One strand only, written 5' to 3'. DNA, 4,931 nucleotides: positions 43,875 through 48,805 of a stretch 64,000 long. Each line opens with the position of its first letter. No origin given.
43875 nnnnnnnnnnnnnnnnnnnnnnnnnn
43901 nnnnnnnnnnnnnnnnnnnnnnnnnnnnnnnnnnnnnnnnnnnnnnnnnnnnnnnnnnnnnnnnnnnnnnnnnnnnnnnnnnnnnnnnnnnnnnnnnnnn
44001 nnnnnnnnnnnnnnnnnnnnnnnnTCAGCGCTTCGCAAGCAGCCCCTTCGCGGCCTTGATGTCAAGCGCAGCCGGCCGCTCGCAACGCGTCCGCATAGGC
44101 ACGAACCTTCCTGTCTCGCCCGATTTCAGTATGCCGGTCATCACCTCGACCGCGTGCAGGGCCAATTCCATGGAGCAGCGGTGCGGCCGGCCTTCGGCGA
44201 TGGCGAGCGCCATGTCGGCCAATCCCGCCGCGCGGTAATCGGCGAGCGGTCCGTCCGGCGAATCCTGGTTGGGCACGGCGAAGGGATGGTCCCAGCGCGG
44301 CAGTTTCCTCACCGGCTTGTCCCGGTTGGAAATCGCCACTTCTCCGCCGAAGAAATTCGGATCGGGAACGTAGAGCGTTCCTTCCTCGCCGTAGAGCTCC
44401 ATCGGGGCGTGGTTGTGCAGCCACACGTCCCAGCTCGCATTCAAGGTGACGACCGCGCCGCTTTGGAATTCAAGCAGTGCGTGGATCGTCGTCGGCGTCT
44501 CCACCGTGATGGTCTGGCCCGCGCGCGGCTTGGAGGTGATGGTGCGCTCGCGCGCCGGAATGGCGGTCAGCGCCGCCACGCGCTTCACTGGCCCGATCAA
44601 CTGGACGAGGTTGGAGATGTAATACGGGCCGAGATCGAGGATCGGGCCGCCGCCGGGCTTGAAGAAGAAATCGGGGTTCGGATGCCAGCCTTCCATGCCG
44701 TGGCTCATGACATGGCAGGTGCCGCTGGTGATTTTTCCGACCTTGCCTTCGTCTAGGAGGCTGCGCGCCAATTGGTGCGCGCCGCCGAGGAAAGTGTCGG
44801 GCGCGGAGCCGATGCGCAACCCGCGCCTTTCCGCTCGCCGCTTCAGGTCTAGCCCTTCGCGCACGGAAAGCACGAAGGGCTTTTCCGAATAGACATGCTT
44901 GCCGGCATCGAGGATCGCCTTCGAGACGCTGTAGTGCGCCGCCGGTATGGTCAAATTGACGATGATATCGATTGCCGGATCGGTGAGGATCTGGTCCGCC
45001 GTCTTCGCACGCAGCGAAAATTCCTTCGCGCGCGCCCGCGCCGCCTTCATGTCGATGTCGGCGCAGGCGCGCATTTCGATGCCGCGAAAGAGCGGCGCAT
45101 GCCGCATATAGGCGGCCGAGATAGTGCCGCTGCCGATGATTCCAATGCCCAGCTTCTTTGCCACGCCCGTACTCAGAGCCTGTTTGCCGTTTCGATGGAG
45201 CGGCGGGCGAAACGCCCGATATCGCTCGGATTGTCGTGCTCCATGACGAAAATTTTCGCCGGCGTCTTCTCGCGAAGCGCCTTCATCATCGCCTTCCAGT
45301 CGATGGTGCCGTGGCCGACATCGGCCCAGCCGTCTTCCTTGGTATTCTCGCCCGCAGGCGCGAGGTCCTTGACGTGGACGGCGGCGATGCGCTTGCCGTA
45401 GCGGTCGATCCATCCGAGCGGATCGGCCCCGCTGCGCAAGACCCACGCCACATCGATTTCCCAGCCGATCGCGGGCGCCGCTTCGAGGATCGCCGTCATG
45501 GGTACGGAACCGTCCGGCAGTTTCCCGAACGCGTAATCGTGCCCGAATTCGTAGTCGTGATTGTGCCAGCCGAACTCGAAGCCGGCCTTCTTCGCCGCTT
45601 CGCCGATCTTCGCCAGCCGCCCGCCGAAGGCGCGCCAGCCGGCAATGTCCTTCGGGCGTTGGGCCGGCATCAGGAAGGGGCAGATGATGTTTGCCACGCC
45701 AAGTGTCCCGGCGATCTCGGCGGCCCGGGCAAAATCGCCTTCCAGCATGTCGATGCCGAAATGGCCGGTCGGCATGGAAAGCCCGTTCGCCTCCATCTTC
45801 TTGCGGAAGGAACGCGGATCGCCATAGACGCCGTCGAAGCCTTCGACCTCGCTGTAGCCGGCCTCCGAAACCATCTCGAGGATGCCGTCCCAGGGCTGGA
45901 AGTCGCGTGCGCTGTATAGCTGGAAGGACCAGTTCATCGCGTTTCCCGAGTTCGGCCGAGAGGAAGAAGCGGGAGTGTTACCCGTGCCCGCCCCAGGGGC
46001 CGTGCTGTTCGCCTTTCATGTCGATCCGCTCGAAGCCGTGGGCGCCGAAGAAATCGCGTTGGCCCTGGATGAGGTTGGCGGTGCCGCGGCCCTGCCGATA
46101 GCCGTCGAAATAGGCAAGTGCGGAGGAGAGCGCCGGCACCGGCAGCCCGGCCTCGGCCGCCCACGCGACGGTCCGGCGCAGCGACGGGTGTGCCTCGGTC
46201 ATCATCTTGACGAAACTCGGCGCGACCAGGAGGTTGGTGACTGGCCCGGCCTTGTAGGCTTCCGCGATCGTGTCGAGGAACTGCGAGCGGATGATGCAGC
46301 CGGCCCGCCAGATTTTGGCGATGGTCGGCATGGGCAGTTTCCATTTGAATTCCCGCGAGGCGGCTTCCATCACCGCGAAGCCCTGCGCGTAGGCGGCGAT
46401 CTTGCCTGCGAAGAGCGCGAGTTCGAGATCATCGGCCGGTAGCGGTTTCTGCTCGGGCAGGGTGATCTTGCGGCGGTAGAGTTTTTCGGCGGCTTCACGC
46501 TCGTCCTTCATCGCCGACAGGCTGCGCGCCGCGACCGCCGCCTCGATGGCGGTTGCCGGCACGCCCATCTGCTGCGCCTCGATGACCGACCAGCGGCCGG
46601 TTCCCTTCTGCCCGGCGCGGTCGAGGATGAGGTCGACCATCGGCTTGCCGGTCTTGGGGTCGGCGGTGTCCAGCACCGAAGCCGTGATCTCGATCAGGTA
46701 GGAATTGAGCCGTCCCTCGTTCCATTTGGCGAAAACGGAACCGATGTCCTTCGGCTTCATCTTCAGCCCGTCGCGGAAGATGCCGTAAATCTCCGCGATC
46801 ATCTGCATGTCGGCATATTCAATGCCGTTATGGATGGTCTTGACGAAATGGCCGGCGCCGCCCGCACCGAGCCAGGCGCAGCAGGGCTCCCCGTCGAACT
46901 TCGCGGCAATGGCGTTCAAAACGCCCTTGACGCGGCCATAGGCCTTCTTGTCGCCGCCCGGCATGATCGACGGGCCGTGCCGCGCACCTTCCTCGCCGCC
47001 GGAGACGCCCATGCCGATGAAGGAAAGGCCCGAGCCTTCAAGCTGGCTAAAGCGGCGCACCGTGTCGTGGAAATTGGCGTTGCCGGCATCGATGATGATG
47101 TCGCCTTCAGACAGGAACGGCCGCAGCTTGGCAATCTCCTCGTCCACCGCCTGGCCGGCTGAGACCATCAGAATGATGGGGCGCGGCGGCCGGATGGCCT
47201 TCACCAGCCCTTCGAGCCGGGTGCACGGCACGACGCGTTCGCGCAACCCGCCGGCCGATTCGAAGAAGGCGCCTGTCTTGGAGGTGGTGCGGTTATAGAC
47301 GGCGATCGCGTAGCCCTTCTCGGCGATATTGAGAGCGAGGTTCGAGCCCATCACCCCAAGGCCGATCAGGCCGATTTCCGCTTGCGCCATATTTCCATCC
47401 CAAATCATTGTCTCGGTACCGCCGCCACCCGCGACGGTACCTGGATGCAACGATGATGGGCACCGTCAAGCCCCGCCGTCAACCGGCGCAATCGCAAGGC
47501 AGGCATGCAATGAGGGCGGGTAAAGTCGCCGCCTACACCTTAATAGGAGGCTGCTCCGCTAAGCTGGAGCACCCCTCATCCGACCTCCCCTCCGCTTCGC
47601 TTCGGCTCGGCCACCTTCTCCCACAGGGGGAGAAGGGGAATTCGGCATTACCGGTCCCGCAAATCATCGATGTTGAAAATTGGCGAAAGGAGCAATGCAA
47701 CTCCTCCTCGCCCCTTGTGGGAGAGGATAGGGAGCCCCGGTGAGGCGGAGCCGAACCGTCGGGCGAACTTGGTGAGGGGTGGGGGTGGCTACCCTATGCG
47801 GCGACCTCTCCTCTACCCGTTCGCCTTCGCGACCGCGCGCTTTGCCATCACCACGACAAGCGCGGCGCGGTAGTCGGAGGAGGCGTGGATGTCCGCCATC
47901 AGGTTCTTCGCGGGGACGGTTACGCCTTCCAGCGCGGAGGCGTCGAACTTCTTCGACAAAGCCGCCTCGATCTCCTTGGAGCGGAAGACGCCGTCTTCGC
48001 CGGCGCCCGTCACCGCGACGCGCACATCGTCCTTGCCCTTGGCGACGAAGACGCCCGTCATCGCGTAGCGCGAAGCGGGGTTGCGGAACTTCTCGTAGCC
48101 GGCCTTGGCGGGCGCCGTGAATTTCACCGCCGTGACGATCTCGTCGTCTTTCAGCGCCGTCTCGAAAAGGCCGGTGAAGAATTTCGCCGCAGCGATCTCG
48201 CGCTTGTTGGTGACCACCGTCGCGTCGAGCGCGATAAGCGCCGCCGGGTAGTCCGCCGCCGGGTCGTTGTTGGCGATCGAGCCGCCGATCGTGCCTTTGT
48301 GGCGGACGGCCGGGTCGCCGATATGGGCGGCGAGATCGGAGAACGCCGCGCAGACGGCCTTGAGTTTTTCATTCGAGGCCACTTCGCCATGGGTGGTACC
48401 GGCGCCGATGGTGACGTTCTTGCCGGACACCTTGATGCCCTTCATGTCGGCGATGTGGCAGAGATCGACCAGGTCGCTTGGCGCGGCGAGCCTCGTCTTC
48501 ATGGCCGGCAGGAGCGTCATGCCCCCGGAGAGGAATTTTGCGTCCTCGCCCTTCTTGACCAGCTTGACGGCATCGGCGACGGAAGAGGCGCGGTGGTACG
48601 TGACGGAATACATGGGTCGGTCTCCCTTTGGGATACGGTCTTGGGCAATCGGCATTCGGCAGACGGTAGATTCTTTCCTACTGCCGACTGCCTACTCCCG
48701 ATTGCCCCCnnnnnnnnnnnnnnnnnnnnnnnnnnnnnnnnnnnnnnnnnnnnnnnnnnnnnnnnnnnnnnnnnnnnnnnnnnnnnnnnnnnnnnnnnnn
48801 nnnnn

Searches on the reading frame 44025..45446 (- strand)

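Call 11: search_protein_families(library=pfam, proteins=[window:44025-45446:-])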
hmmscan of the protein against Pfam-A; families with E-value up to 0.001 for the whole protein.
window:44025-45446:- (473 aa): 3 families
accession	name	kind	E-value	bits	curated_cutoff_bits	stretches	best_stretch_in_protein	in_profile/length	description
PF22725.1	GFO_IDH_MocA_C3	-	5.2e-23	81.8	27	1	224-358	1-123/124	GFO/IDH/MocA C-terminal domain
PF01408.29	GFO_IDH_MocA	-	4.5e-16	60.1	24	1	100-212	2-116/120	Oxidoreductase family, NAD-binding Rossmann fold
PF02894.22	GFO_IDH_MocA_C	-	9.2e-11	42.4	22.9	1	228-450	1-217/218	Oxidoreductase family, C-terminal alpha/beta domain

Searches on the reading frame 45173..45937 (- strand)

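Call 11: search_protein_families(library=pfam, proteins=[window:45173-45937:-])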
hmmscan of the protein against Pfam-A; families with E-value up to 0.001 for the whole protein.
window:45173-45937:- (254 aa): 1 family
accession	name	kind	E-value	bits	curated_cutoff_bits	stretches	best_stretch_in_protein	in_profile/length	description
PF01261.30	AP_endonuc_2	-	2.1e-16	60.8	31.1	1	21-238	2-233/249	Xylose isomerase-like TIM barrel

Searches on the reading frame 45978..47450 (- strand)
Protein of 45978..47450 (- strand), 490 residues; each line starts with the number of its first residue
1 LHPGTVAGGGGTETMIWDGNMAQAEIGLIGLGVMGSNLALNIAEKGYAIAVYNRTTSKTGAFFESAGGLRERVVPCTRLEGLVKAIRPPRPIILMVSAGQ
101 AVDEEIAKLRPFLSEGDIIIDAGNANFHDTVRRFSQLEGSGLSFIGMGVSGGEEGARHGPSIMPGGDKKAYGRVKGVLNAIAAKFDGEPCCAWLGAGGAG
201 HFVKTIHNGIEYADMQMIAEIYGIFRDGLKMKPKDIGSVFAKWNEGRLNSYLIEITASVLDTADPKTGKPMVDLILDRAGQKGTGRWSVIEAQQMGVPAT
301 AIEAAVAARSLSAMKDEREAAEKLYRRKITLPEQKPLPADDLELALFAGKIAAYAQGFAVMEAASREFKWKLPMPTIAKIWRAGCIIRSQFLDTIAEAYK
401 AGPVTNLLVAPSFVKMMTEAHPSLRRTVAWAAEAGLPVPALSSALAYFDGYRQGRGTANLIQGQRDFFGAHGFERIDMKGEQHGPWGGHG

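Call 11: search_protein_families(library=pfam, proteins=[window:45978-47450:-])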
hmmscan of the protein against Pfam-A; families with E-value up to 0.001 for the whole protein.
window:45978-47450:- (490 aa): 4 families
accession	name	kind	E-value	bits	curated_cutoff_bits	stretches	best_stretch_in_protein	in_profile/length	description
PF00393.24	6PGD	-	2.5e-115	385.3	27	1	200-486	1-290/290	6-phosphogluconate dehydrogenase, C-terminal domain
PF03446.21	NAD_binding_2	-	1.3e-45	155.7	21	1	25-192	1-157/161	NAD binding domain of 6-phosphogluconate dehydrogenase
PF01488.26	Shikimate_DH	-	2.3e-05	24.9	24.3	1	20-84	9-74/138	Shikimate / quinate 5-dehydrogenase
PF03807.23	F420_oxidored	-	0.00016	22.7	21.6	1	26-122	2-91/94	NADP oxidoreductase coenzyme F420-dependent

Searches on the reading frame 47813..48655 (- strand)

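Call 11: search_protein_families(library=pfam, proteins=[window:47813-48655:-])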
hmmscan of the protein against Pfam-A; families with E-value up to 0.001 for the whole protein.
window:47813-48655:- (280 aa): 2 families
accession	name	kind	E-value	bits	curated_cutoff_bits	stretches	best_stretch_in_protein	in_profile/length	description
PF00941.27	FAD_binding_5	-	3e-47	161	27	1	18-178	3-166/170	FAD binding domain in molybdopterin dehydrogenase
PF03450.22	CO_deh_flav_C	-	0.0003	21.3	25.5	0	209-277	30-101/102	CO dehydrogenase flavoprotein C-terminal domain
